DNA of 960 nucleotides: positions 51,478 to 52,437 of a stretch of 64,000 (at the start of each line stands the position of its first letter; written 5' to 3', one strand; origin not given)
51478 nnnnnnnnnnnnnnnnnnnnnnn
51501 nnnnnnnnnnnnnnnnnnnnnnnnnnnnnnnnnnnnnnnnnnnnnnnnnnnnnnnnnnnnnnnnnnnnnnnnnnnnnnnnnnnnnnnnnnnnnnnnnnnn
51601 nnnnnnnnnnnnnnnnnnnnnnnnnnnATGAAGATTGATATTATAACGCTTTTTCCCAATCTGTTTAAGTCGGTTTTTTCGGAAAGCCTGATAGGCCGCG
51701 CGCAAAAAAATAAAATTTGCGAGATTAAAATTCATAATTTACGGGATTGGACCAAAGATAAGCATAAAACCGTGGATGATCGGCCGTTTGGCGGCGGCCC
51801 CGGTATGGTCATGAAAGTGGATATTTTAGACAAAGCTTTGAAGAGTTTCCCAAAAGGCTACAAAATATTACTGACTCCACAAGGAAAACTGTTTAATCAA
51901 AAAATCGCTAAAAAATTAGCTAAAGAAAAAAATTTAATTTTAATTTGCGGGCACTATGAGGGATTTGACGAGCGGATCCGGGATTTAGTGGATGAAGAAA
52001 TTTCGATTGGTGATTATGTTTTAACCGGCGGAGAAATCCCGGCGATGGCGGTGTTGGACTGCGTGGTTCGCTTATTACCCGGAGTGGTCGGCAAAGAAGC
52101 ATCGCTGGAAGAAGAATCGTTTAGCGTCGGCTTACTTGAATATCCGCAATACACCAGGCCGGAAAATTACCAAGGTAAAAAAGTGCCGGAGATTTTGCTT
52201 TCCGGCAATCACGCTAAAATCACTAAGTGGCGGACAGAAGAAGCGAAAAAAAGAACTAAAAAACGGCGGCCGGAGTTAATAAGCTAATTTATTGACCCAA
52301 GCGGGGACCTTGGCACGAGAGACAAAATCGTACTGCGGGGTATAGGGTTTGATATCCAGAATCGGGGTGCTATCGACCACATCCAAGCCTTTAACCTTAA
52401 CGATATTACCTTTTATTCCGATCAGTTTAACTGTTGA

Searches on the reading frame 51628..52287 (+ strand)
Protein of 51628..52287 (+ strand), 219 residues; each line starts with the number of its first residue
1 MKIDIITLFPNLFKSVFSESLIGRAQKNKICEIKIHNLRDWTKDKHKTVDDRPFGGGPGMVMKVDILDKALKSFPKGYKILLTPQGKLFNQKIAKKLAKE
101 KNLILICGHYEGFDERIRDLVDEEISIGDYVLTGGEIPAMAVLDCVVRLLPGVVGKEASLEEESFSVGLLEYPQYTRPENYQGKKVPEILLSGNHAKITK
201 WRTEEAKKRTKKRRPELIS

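Call 8: search_protein_families(library=pfam, proteins=[window:51628-52287:+], max_evalue=0.01)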
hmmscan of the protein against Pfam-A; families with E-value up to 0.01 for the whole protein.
window:51628-52287:+ (219 aa): 1 family
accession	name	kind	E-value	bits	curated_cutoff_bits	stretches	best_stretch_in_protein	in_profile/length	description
PF01746.26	tRNA_m1G_MT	-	3.1e-68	229.8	27.3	1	23-215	2-195/195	tRNA (Guanine-1)-methyltransferase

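Call 12: find_encoding_contigs(protein=window:51628-52287:+, flank=2000, max_places=4)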
Protein window:51628-52287:+ (219 aa): 4 contigs read that carry it; 2 places shown.
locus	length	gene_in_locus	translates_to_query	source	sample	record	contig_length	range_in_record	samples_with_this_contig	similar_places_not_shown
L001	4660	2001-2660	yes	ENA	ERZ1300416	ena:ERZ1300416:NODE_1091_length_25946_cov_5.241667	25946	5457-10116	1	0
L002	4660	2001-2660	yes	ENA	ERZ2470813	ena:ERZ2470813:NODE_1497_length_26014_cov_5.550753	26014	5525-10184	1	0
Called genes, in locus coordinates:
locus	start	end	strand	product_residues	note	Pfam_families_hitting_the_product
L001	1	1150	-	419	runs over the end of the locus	PF03446:NAD_binding_2, PF03721:UDPG_MGDP_dh_N, PF00984:UDPG_MGDP_dh, PF03720:UDPG_MGDP_dh_C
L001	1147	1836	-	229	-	PF01687:Flavokinase, PF00293:NUDIX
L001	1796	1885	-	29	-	-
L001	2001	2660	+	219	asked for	PF01746:tRNA_m1G_MT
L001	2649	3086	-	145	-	PF01980:TrmO_N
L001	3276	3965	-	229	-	PF01370:Epimerase, PF04321:RmlD_sub_bind, PF01073:3Beta_HSD, PF02719:Polysacc_synt_2 (weak), PF16363:GDP_Man_Dehyd, PF07993:NAD_binding_4 (weak)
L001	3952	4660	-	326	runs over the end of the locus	PF01073:3Beta_HSD, PF01370:Epimerase, PF02719:Polysacc_synt_2, PF04321:RmlD_sub_bind, PF07993:NAD_binding_4, PF13460:NAD_binding_10, PF16363:GDP_Man_Dehyd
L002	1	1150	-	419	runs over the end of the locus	PF03446:NAD_binding_2, PF03721:UDPG_MGDP_dh_N, PF00984:UDPG_MGDP_dh, PF03720:UDPG_MGDP_dh_C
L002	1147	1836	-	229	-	PF01687:Flavokinase, PF00293:NUDIX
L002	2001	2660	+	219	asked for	PF01746:tRNA_m1G_MT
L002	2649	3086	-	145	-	PF01980:TrmO_N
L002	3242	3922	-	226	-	PF01073:3Beta_HSD, PF01370:Epimerase, PF04321:RmlD_sub_bind, PF02719:Polysacc_synt_2 (weak), PF16363:GDP_Man_Dehyd, PF07993:NAD_binding_4 (weak)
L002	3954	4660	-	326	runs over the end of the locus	PF01073:3Beta_HSD, PF01370:Epimerase, PF02719:Polysacc_synt_2, PF04321:RmlD_sub_bind, PF07993:NAD_binding_4, PF13460:NAD_binding_10, PF16363:GDP_Man_Dehyd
